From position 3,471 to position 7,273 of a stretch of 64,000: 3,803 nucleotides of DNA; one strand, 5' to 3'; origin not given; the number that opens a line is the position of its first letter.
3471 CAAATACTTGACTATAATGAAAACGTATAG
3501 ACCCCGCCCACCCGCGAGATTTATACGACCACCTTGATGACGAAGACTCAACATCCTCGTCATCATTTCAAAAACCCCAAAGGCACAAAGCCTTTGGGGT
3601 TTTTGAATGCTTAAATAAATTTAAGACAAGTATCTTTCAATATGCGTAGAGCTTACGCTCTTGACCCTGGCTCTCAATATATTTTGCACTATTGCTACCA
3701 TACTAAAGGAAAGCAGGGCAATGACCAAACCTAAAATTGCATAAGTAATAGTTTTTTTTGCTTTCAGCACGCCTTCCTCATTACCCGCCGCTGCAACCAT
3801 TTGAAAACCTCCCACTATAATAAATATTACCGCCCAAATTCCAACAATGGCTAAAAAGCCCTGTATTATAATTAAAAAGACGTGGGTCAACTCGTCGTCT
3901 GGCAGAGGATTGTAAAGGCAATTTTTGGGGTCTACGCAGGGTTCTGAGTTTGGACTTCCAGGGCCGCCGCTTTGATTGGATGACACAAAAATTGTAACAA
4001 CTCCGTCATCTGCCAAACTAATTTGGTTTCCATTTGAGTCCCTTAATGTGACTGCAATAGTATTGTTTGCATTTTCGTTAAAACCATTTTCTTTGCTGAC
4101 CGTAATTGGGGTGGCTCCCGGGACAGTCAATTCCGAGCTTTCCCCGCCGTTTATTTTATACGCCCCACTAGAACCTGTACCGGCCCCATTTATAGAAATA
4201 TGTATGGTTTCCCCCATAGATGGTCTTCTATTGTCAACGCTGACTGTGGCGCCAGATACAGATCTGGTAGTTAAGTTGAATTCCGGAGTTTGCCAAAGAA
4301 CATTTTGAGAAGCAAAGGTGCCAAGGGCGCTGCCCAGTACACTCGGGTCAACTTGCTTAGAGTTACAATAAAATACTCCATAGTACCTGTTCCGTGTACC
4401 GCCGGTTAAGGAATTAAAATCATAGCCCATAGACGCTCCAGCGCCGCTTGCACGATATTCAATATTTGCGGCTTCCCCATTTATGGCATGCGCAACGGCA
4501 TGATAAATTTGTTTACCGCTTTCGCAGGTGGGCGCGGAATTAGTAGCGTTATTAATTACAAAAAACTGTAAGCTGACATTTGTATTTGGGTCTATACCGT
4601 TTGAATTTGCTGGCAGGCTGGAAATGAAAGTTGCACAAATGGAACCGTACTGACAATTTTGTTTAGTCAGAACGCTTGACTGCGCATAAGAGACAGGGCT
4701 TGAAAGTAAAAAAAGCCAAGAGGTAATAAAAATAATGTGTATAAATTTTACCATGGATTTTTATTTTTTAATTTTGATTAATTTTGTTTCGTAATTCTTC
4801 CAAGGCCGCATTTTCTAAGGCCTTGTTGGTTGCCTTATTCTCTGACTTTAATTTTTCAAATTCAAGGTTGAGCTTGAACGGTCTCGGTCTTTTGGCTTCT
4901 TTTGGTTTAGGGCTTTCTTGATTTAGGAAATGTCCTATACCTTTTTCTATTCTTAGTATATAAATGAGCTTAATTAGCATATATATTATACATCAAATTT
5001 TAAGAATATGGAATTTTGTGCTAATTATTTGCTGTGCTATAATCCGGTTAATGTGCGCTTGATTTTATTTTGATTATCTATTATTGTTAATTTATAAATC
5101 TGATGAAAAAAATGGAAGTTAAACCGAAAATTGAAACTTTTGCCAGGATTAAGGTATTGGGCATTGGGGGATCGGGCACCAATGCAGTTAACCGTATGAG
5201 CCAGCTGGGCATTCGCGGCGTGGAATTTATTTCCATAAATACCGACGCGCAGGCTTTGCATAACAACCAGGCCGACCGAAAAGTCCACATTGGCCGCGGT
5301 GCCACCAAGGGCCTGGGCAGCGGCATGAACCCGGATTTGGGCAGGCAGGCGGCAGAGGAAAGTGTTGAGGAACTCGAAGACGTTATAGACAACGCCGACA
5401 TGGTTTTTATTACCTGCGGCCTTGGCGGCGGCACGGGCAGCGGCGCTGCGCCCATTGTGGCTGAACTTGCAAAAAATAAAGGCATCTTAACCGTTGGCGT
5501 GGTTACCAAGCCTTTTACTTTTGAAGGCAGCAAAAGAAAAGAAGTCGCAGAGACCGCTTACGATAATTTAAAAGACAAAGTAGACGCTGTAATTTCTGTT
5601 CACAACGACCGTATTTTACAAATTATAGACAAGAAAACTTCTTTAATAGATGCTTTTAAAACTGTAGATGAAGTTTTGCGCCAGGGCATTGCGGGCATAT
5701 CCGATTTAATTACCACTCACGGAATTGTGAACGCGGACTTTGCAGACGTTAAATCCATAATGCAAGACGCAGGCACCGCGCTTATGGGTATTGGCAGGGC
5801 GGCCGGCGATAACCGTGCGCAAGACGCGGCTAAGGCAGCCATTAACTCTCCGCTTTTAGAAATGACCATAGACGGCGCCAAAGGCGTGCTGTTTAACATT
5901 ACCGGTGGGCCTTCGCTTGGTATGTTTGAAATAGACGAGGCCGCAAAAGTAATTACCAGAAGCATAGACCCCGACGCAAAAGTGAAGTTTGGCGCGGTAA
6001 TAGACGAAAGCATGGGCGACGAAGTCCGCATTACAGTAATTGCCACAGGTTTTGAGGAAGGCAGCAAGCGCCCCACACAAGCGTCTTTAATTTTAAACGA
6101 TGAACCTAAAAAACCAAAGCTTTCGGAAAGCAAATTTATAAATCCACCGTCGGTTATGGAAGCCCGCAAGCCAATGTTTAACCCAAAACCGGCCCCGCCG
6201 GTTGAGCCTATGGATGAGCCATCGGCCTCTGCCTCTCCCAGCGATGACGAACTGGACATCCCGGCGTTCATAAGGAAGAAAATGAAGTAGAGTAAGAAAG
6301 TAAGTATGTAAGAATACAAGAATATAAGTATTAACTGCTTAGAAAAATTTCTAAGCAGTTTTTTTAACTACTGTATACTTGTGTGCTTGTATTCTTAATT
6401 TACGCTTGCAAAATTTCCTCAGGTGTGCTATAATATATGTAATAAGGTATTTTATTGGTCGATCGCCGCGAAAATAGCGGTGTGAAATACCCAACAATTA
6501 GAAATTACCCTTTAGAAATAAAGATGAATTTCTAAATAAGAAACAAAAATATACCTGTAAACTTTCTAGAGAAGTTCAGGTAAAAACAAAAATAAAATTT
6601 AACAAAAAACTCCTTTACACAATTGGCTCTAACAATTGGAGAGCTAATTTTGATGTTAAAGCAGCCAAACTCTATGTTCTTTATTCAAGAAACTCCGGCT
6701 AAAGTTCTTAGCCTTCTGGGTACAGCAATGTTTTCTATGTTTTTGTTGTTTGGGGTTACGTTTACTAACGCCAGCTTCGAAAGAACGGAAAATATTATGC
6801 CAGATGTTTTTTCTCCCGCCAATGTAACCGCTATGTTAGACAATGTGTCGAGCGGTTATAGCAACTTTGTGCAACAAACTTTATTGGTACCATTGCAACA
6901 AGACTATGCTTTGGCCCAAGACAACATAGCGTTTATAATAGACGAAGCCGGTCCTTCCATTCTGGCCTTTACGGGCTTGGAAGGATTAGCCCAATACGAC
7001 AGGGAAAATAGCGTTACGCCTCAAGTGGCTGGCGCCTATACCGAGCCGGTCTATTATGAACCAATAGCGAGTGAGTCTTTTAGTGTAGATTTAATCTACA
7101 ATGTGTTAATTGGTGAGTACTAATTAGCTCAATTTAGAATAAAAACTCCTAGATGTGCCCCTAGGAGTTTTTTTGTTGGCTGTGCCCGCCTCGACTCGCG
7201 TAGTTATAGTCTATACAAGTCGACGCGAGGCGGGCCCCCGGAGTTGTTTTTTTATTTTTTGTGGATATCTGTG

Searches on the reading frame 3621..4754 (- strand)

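Call 8: search_protein_families(library=pfam, proteins=[window:3621-4754:-], max_evalue=0.00001)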
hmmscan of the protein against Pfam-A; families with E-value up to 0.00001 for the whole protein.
window:3621-4754:- (377 aa): 1 family
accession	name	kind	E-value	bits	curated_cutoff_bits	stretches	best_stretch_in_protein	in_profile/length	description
PF18895.5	T4SS_pilin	-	2.9e-08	34.1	26.6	1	295-353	11-68/71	Type IV secretion system pilin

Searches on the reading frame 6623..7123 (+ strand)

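Call 60: search_protein_families(library=pfam, proteins=[window:6623-7123:+], max_evalue=1)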
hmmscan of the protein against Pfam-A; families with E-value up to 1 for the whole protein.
window:6623-7123:+ (166 aa): 1 family
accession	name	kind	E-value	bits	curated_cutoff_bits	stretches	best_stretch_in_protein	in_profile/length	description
PF13273.12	DUF4064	-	0.031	14.9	32.1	1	23-77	2-58/102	Protein of unknown function (DUF4064)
